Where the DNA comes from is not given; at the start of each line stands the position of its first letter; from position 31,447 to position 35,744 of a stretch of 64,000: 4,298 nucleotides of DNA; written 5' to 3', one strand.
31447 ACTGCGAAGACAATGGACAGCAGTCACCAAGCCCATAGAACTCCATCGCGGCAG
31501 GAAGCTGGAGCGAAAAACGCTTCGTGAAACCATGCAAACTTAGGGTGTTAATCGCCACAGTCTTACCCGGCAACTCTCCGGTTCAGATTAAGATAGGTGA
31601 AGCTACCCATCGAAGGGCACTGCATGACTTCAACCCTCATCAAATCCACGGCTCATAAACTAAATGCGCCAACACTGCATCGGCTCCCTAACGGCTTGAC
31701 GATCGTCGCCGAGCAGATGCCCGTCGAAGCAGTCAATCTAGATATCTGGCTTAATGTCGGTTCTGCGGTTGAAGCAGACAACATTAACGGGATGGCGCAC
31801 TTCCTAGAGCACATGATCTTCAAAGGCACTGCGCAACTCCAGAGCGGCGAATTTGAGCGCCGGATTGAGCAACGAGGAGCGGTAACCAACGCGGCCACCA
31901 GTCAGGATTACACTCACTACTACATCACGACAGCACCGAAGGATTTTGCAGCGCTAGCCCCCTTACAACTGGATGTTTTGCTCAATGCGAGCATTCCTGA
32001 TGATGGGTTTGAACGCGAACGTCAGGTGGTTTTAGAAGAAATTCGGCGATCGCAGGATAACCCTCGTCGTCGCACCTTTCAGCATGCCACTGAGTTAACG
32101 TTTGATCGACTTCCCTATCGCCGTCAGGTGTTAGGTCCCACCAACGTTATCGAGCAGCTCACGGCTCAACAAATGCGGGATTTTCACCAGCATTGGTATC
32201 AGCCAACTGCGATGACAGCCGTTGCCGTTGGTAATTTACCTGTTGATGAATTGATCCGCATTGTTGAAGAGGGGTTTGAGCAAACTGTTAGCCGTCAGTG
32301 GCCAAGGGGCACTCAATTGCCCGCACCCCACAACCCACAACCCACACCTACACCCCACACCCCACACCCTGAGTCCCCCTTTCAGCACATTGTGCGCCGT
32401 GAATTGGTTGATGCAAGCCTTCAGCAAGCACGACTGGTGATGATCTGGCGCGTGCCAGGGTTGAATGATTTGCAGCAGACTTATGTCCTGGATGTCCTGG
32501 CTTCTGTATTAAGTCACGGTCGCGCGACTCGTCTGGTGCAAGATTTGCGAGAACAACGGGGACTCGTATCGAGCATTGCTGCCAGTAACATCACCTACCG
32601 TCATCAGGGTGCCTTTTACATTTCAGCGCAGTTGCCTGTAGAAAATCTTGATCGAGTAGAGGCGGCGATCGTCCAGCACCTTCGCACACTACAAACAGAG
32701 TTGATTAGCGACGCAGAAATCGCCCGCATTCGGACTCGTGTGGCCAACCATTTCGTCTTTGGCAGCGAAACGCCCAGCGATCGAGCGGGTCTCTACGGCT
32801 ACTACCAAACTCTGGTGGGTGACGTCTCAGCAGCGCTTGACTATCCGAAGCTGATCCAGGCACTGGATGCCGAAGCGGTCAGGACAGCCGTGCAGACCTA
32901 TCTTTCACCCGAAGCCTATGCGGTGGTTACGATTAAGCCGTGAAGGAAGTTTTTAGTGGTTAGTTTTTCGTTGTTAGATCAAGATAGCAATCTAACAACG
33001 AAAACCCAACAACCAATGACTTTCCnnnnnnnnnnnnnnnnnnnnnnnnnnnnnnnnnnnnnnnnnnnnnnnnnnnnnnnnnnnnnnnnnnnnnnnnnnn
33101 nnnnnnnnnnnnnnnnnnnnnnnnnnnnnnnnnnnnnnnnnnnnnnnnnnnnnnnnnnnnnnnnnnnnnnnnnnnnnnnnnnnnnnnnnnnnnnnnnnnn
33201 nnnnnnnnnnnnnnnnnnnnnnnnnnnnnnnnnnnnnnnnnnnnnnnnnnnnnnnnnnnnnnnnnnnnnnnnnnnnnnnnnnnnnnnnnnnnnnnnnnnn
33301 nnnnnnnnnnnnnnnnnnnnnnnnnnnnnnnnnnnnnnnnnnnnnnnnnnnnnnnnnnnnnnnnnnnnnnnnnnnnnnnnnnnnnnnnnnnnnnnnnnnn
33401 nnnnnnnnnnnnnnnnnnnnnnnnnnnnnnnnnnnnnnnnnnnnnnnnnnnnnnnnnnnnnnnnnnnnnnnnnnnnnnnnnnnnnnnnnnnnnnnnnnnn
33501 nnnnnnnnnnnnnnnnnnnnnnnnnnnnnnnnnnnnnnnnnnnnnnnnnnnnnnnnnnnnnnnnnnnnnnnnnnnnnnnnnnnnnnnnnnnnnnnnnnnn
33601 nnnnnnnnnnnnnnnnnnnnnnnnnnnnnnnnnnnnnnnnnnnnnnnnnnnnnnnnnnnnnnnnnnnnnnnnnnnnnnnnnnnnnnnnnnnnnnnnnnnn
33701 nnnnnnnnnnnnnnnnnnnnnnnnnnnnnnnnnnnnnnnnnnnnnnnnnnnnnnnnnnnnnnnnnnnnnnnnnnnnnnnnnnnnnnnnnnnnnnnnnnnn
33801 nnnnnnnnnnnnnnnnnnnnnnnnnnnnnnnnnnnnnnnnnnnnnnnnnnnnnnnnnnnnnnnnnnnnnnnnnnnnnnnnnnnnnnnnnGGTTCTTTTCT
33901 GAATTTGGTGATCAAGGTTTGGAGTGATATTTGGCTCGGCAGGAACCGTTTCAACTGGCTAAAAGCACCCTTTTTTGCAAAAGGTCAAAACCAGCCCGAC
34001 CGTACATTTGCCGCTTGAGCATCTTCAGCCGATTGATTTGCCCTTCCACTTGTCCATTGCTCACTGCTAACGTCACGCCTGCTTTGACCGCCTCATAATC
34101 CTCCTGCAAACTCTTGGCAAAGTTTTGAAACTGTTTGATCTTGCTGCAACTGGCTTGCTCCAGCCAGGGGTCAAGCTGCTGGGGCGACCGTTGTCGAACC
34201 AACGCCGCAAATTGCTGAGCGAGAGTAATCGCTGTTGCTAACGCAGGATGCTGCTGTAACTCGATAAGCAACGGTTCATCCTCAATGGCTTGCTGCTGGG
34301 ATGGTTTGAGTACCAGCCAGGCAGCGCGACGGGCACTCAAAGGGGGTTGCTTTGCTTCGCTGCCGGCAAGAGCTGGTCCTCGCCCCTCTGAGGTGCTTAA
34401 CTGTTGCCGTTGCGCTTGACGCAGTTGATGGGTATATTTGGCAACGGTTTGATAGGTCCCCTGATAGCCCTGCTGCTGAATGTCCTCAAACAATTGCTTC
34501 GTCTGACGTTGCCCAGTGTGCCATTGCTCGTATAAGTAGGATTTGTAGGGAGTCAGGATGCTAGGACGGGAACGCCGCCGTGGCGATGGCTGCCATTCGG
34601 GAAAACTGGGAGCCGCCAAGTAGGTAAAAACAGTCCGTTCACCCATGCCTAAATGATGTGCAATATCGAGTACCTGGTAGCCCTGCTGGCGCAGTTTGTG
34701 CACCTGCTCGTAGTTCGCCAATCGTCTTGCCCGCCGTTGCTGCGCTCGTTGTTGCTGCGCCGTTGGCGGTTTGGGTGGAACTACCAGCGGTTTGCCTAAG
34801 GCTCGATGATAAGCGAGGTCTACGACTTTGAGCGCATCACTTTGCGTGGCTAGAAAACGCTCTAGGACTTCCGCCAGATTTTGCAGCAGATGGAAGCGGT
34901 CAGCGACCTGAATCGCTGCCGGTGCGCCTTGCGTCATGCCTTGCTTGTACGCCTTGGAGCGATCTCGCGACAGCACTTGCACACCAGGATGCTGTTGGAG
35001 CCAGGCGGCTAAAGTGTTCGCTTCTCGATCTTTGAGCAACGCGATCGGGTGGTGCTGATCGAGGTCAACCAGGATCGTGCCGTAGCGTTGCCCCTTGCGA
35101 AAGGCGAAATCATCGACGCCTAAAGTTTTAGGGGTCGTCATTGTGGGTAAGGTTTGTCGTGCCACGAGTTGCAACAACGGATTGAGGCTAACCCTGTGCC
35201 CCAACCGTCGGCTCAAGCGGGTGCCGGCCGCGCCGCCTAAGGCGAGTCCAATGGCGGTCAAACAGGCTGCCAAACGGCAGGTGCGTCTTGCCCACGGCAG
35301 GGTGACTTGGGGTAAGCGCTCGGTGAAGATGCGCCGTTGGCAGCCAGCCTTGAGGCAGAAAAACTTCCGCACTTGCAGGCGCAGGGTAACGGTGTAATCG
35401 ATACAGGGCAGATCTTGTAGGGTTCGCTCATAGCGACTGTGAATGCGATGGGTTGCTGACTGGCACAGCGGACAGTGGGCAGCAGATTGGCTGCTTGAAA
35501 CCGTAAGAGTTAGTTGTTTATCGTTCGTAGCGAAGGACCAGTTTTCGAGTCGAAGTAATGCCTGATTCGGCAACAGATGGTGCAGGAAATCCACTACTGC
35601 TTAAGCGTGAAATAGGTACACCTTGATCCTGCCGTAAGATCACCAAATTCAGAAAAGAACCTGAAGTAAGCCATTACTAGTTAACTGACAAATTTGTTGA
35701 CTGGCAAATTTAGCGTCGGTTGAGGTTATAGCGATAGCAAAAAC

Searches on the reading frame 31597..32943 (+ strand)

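Call 88: search_protein_families(library=pfam, proteins=[window:31597-32943:+], max_evalue=0.00001)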
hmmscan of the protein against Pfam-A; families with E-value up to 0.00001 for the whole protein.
window:31597-32943:+ (448 aa): 2 families
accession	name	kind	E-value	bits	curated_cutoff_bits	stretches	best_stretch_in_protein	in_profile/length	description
PF05193.26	Peptidase_M16_C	-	4.1e-38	131.5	23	1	188-380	2-179/181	Peptidase M16 inactive domain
PF00675.25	Peptidase_M16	-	1.7e-28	99.9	22.3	1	37-181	3-148/149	Insulinase (Peptidase family M16)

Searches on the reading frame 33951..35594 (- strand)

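Call 88: search_protein_families(library=pfam, proteins=[window:33951-35594:-], max_evalue=0.00001)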
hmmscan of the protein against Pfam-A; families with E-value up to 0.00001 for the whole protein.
window:33951-35594:- (547 aa): 2 families
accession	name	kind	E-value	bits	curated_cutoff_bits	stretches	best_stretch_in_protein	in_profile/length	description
PF01610.23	DDE_Tnp_ISL3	-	1.6e-31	110.4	23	2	158-309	1-159/240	Transposase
PF14690.11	Zn_ribbon_ISL3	-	7.1e-08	33.2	25.5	1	39-80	3-44/47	zinc-finger of transposase IS204/IS1001/IS1096/IS1165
